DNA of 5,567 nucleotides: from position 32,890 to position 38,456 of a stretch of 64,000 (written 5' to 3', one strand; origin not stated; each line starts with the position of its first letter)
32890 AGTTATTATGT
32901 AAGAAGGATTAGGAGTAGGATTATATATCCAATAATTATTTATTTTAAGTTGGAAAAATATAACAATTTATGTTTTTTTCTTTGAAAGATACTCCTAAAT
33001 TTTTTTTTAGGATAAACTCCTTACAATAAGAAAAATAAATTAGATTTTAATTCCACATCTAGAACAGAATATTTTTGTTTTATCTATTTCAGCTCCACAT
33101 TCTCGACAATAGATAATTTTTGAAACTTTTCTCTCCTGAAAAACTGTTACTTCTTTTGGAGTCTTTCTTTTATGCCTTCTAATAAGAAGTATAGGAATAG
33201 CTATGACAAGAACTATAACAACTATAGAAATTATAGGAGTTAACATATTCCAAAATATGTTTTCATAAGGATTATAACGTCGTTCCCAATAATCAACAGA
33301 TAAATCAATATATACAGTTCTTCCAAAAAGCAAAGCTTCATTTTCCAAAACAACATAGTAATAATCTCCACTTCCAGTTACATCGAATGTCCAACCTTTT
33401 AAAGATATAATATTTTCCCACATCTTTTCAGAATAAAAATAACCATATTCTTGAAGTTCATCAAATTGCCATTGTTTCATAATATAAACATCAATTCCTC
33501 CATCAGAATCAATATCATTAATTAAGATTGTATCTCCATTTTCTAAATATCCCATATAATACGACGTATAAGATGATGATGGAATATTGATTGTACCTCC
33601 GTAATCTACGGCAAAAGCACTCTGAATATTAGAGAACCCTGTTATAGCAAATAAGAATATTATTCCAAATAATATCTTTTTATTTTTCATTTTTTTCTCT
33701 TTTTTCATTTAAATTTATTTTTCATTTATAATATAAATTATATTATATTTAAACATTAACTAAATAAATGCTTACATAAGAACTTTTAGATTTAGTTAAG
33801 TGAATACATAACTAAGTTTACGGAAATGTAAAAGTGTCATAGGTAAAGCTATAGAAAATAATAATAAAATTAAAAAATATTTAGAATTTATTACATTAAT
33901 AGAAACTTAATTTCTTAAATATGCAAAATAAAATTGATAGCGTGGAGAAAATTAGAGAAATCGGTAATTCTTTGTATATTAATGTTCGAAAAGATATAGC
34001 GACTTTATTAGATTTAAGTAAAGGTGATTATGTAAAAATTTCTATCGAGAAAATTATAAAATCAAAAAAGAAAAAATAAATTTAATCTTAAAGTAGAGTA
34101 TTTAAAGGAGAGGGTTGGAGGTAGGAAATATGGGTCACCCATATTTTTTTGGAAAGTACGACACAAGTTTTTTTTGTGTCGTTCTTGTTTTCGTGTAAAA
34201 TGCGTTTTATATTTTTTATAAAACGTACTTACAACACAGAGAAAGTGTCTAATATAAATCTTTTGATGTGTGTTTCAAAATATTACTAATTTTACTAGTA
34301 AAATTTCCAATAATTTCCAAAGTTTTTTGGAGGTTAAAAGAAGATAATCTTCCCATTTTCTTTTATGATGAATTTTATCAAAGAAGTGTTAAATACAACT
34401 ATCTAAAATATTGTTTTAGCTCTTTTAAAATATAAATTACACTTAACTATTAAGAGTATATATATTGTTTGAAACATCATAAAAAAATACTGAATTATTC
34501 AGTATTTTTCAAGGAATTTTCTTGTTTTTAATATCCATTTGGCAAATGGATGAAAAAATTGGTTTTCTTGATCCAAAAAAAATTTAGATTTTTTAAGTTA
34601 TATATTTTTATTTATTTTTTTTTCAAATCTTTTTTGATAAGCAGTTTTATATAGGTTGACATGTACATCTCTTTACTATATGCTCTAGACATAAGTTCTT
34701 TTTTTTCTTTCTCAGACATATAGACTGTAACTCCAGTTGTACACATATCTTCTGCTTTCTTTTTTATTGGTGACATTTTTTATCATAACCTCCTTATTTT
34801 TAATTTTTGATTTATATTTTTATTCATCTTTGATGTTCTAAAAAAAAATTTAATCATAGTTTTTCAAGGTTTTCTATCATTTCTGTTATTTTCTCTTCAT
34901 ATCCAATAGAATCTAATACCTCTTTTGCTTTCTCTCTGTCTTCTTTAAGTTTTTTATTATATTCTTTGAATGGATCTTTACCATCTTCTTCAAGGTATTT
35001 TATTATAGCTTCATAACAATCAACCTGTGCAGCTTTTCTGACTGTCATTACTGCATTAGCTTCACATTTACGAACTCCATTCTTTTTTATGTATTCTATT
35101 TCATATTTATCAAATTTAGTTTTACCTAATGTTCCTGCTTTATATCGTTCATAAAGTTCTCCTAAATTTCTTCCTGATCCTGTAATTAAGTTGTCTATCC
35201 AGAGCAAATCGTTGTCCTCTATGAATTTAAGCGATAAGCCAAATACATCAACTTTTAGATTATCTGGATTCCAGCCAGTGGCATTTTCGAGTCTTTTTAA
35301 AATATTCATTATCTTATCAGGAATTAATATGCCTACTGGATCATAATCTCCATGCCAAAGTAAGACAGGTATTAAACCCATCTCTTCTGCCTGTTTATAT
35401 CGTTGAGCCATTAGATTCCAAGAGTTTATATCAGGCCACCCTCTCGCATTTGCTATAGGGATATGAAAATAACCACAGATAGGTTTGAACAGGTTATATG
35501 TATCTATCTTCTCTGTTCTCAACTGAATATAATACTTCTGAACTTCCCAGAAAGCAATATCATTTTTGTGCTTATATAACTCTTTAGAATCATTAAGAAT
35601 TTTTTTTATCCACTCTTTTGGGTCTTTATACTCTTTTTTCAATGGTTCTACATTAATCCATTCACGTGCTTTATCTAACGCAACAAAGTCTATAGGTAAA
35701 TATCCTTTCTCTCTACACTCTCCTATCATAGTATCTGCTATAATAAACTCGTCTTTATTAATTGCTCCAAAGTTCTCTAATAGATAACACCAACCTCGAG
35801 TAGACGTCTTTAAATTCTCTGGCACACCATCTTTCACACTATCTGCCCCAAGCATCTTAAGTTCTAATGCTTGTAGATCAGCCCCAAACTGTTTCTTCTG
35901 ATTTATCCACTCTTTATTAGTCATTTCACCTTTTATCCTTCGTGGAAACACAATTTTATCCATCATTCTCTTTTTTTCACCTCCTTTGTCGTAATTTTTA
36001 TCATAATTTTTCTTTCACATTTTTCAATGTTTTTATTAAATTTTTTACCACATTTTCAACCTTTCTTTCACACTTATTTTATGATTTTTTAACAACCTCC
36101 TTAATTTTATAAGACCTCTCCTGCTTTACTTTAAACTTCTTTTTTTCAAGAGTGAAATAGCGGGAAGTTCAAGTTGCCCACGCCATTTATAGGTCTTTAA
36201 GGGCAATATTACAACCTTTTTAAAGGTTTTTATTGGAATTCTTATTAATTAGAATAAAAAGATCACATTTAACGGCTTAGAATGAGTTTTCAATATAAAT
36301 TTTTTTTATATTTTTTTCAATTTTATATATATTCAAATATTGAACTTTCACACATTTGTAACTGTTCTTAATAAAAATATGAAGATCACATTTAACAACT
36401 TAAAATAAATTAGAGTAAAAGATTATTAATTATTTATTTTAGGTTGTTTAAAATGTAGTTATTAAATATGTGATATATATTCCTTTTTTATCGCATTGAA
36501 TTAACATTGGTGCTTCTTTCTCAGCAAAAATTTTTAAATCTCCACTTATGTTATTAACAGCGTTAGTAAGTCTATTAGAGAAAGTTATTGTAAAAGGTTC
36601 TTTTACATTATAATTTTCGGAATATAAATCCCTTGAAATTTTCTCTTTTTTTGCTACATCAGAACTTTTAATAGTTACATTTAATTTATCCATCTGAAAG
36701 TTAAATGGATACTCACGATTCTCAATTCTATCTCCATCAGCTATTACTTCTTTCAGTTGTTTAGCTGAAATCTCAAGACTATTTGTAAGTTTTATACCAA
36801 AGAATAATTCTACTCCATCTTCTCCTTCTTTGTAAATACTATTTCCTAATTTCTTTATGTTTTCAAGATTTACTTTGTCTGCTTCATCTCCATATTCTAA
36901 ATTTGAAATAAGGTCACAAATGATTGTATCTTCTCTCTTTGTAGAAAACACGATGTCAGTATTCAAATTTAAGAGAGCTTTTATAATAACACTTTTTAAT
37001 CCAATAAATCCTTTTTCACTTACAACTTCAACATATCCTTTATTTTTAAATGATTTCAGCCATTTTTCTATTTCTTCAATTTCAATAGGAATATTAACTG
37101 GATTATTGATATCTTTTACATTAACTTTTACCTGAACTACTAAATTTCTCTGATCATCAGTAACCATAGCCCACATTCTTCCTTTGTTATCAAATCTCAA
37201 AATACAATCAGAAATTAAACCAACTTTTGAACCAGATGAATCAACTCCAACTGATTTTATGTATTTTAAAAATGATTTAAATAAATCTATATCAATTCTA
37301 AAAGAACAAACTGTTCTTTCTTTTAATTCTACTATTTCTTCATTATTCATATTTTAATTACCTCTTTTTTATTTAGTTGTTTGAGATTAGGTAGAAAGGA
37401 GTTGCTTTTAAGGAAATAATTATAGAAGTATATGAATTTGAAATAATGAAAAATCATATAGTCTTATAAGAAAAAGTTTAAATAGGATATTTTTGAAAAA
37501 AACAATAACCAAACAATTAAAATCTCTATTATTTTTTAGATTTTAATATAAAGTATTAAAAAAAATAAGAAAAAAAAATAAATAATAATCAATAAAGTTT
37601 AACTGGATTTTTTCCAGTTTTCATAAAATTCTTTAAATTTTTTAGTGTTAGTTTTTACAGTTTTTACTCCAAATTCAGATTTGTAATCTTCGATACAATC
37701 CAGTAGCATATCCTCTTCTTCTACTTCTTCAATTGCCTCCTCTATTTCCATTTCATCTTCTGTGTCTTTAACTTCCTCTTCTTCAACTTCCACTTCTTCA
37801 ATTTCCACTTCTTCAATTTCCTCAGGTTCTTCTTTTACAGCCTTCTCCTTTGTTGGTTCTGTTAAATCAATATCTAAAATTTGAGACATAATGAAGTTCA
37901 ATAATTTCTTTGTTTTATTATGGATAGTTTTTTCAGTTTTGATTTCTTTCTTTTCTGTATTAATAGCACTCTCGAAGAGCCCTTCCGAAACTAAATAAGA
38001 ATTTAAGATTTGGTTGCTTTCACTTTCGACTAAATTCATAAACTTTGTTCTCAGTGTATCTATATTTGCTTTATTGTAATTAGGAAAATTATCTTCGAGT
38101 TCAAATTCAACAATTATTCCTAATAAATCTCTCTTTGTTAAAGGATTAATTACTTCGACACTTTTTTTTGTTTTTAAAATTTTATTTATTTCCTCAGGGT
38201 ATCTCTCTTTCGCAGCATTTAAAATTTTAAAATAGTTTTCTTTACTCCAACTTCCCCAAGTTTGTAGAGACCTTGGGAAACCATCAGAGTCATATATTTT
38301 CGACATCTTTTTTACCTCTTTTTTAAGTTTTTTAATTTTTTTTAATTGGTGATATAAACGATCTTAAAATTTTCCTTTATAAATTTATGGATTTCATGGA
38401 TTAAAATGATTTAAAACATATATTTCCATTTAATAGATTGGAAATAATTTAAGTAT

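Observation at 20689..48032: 27-kb integrative element inserted in the pyrD-nop5 divergent promoter rather than a tRNA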

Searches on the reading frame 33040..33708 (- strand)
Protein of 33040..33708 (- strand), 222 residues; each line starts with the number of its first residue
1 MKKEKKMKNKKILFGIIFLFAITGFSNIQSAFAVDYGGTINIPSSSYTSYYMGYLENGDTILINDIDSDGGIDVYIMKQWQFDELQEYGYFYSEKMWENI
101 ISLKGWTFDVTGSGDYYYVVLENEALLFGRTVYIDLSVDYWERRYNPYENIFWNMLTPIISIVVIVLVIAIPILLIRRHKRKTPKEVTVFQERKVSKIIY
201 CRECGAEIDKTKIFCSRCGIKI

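Call 10: search_protein_families(library=pfam, proteins=[window:33040-33708:-], max_evalue=0.1)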
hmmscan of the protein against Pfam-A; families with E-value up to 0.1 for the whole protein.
window:33040-33708:- (222 aa): 8 families
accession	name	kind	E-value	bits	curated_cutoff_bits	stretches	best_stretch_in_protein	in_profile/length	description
PF13240.11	Zn_Ribbon_1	-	7.5e-06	26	25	1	200-220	1-21/23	zinc-ribbon domain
PF13248.11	Zn_ribbon_3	-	0.0013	18.6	27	1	199-222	3-26/26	zinc-ribbon domain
PF17032.10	Zn_ribbon_15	-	0.0028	18.9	28.9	1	196-219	50-73/73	zinc-ribbon family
PF19297.4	QcrA_N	-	0.0028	17.5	27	1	133-193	74-131/222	QcrA subunit N-terminal region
PF12773.13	DZR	-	0.0033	18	27.3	1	201-219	1-19/45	Double zinc ribbon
PF24463.1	DUF7577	-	0.064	13.3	28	0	199-219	3-23/27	Domain of unknown function (DUF7577)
PF01155.25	HypA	-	0.086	13.3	28.9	0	181-219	53-93/112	Hydrogenase/urease nickel incorporation, metallochaperone, hypA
PF00130.28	C1_1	-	0.087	13.1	26.5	0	190-221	3-37/53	Phorbol esters/diacylglycerol binding domain (C1 domain)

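Call 108: search_protein_families(library=ncbifam, proteins=[window:33040-33708:-], max_evalue=0.01)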
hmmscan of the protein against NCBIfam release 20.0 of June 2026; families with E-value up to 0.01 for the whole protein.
window:33040-33708:- (222 aa): 2 families
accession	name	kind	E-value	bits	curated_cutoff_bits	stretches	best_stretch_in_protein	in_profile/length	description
TIGR04370.1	glyco_rpt_poly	subfamily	0.0013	17.8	40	0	2-66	205-271/396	oligosaccharide repeat unit polymerase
NF045849.1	ICE_MMCAP2_0565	equivalog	0.007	16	40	0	148-177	12-41/80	Mbov_0395 family pilin-like conjugal transfer protein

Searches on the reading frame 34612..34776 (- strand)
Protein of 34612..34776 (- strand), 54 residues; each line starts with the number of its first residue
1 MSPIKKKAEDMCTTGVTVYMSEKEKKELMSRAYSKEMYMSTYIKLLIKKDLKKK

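Call 124: search_protein_families(library=pfam, proteins=[window:34612-34776:-], max_evalue=0.05)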
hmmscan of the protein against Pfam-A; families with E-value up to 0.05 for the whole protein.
window:34612-34776:- (54 aa): 2 families
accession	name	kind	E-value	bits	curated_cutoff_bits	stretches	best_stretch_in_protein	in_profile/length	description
PF21983.2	NikA-like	-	0.0081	16.7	27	1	14-43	5-34/72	Mobilization protein NikA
PF16777.11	RHH_7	-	0.04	14.7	27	1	10-54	28-72/74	Transcriptional regulator, RHH-like, CopG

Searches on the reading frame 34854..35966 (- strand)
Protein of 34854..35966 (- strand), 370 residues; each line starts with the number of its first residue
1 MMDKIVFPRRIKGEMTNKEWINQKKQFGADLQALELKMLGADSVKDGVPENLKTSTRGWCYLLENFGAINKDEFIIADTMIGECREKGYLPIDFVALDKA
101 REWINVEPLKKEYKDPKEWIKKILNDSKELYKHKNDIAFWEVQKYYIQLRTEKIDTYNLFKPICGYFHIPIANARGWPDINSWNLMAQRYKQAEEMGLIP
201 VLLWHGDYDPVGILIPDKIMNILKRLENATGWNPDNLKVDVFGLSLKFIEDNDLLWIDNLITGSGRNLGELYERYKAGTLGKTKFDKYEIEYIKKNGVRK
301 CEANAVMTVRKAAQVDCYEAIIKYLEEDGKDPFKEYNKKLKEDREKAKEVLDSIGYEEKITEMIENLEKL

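Call 10: search_protein_families(library=pfam, proteins=[window:34854-35966:-], max_evalue=0.1)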
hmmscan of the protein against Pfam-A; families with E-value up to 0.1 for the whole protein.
window:34854-35966:- (370 aa): 1 family
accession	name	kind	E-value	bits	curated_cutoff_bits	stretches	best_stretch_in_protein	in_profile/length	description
PF24608.2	PDDEXK_15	-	0.0029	17.9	27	0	182-226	80-124/164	Phage putative PDDEXK endonuclease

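Call 31: search_protein_families(library=phrogs, proteins=[window:34854-35966:-], max_evalue=0.05)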
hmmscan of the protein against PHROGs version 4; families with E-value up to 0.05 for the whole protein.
window:34854-35966:- (370 aa): 1 family
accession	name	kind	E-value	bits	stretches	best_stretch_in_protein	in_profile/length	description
phrog_6247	-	DNA, RNA and nucleotide metabolism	2.5e-38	133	1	49-359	31-297/303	DNA topoisomerase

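Call 108: search_protein_families(library=ncbifam, proteins=[window:34854-35966:-], max_evalue=0.01)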
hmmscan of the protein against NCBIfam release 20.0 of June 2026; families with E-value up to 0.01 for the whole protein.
window:34854-35966:- (370 aa): 0 families

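Call 109: search_protein_families(library=padloc, proteins=[window:34854-35966:-], max_evalue=0.001)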
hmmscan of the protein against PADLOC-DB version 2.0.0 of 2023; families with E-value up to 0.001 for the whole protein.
window:34854-35966:- (370 aa): 0 families

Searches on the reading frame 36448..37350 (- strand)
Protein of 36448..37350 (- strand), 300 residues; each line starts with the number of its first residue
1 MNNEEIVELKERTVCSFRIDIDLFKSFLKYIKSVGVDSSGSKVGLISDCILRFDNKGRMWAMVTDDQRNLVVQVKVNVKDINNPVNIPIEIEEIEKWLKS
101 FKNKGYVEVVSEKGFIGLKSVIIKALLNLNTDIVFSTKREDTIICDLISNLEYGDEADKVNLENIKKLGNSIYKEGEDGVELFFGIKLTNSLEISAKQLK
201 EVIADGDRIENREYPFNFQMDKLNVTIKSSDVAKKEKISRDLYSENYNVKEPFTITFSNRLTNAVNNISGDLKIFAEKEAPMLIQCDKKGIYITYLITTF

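Call 10: search_protein_families(library=pfam, proteins=[window:36448-37350:-], max_evalue=0.1)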
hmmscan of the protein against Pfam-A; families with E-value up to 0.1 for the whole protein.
window:36448-37350:- (300 aa): 0 families

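Call 31: search_protein_families(library=phrogs, proteins=[window:36448-37350:-], max_evalue=0.05)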
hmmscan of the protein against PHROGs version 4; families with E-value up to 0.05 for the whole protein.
window:36448-37350:- (300 aa): 1 family
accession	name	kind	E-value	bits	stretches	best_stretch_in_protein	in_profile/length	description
phrog_11046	-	transcription regulation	0.026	15.4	0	77-123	25-69/94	transcriptional regulator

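Call 60: predict_structure(protein=window:36448-37350:-)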
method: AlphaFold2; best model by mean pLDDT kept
length: 300 residues; sequences in the alignment: 1
mean_pLDDT: 31.3   pTM: 0.23
mean pLDDT of the five models: 31.3, 31.0, 27.8, 27.7, 24.8
residues with pLDDT >= 90: 0; 70-90: 0; 50-70: 0; < 50: 300
segments of 3 or more residues with pLDDT < 50: 1-300
pLDDT, mean of each block of 10 residues (from residue 1): 23 24 35 35 39 42 35 27 27 44 33 34 46 35 33 27 36 29 25 31 27 22 29 41 34 27 25 25 27 25
secondary structure, 60 per line:
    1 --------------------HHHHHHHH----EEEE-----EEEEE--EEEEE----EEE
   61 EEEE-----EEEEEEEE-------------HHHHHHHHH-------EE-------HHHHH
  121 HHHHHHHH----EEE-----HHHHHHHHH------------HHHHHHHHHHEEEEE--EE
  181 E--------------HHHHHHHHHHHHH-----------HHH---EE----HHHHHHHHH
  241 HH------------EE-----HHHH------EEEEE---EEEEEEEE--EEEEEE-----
elements in order: H21-28 E33-36 E42-46 E49-53 E58-64 E70-77 H91-99 H116-128 E133-135 H141-149 H162-171 E172-176 E179-181 H196-208 H232-242 H262-265 E272-276 E280-287 E290-295

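Call 64: search_solved_structures(query=window:36448-37350:-, max_evalue=10, show_alignments=1)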
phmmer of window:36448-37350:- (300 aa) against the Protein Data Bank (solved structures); distinct sequences matched with E-value up to 10: 17.
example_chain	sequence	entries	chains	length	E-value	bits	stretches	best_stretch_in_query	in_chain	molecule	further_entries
6com_A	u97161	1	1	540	0.055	16.1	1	176-260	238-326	Phosphoenolpyruvate carboxykinase (ATP)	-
6at2_A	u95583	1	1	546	0.074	15.6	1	176-260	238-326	Phosphoenolpyruvate carboxykinase (ATP)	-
6asn_A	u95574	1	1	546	0.075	15.6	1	176-260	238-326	Phosphoenolpyruvate carboxykinase (ATP)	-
1aq2_A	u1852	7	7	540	0.076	15.6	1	176-260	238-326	PHOSPHOENOLPYRUVATE CARBOXYKINASE | Phosphoenolpyruvate carboxykinase [ATP]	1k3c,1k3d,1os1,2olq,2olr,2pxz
6crt_A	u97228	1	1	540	0.076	15.6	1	176-260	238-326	Phosphoenolpyruvate carboxykinase (ATP)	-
6asi_A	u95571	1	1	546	0.076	15.6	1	176-260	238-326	Phosphoenolpyruvate carboxykinase (ATP)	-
1ayl_A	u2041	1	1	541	0.076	15.6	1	176-260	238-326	PHOSPHOENOLPYRUVATE CARBOXYKINASE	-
11ko_A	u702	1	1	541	0.076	15.6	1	176-260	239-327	Phosphoenolpyruvate carboxykinase (ATP)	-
6at4_A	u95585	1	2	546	0.077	15.6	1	176-260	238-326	Phosphoenolpyruvate carboxykinase (ATP)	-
2py7_X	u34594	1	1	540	0.077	15.6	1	176-260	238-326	Phosphoenolpyruvate carboxykinase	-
6asm_A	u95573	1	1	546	0.078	15.6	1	176-260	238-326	Phosphoenolpyruvate carboxykinase (ATP)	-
6at3_A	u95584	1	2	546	0.079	15.6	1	176-260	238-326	Phosphoenolpyruvate carboxykinase (ATP)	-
6v2l_A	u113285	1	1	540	0.1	15.2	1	176-260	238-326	Phosphoenolpyruvate carboxykinase (ATP)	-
6v2n_A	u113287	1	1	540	0.28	13.8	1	176-259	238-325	Phosphoenolpyruvate carboxykinase (ATP)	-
6v2m_A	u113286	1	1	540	0.38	13.3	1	176-259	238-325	Phosphoenolpyruvate carboxykinase (ATP)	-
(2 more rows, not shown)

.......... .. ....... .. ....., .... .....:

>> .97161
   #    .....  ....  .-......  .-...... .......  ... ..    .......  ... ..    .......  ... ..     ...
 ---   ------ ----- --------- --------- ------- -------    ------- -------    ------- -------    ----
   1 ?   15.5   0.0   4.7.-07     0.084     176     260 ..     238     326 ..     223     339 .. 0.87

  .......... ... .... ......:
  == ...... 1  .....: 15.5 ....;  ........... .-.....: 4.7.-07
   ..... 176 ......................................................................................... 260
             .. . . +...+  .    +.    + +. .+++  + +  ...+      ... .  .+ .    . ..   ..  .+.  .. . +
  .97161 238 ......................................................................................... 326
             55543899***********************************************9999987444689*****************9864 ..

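Call 108: search_protein_families(library=ncbifam, proteins=[window:36448-37350:-], max_evalue=0.01)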
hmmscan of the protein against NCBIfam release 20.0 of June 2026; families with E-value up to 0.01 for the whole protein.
window:36448-37350:- (300 aa): 0 families

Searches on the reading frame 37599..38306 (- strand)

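Call 11: search_protein_families(library=pfam, proteins=[window:37599-38306:-], max_evalue=0.1)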
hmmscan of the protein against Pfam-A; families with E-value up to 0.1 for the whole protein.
window:37599-38306:- (235 aa): 2 families
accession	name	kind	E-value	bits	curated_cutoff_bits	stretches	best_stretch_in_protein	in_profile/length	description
PF12627.12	PolyA_pol_RNAbd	-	0.003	17.7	22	1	27-65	18-56/64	Probable RNA and SrmB- binding site of polymerase A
PF12731.12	Mating_N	-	0.092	13.3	21.4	0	81-117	17-52/95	Mating-type protein beta 1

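Call 31: search_protein_families(library=phrogs, proteins=[window:37599-38306:-], max_evalue=0.05)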
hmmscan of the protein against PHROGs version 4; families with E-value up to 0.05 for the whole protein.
window:37599-38306:- (235 aa): 3 families
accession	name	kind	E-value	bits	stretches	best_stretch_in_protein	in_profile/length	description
phrog_27885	-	unknown function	0.035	15.3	0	1-49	7-51/64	-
phrog_34066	-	unknown function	0.038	15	0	10-65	71-125/143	-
phrog_33798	-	unknown function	0.044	15.1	0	32-96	34-94/101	-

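Call 109: search_protein_families(library=padloc, proteins=[window:37599-38306:-], max_evalue=0.001)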
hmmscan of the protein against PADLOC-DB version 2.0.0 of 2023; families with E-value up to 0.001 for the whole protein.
window:37599-38306:- (235 aa): 0 families
